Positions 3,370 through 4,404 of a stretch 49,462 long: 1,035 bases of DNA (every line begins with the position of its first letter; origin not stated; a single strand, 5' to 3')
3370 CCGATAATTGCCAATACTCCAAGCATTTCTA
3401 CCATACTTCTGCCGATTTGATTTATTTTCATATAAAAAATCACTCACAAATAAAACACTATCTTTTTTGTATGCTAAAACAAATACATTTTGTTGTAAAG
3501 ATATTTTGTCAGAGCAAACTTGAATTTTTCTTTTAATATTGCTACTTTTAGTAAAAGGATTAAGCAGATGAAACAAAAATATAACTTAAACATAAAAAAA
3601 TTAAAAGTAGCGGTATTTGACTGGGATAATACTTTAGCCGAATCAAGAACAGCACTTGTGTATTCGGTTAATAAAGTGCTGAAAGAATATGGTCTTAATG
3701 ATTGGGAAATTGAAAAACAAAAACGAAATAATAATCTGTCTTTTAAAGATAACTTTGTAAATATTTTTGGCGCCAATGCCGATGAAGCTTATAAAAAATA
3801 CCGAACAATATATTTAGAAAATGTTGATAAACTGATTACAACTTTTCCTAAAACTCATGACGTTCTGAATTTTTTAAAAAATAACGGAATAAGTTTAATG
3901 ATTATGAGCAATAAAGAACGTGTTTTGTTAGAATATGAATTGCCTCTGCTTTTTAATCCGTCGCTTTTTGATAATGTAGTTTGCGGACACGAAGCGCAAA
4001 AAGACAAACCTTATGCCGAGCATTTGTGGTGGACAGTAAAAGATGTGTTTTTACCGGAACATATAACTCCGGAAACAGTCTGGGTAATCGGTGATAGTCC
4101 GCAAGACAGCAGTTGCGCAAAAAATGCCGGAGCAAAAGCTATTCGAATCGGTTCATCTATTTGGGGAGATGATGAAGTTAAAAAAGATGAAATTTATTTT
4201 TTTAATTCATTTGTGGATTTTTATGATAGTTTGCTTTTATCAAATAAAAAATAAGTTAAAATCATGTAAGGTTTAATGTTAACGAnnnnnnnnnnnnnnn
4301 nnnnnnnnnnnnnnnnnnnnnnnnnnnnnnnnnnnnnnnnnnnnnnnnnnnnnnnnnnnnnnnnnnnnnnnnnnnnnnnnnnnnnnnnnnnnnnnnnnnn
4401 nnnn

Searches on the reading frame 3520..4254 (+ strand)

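Call 58: search_protein_families(library=pfam, proteins=[window:3520-4254:+], max_evalue=0.001)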
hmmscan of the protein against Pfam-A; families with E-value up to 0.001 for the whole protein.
window:3520-4254:+ (244 aa): 4 families
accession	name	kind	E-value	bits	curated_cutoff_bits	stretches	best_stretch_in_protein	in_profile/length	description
PF13419.12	HAD_2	-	1.9e-29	103.5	23.8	1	32-209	2-177/178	Haloacid dehalogenase-like hydrolase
PF00702.32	Hydrolase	-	7.9e-13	49.7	26.4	1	29-204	2-191/191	haloacid dehalogenase-like hydrolase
PF12710.13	HAD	-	6.7e-08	33.6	27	1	31-201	1-189/189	haloacid dehalogenase-like hydrolase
PF13242.12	Hydrolase_like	-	1.4e-05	25.4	22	1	172-223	13-61/75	HAD-hyrolase-like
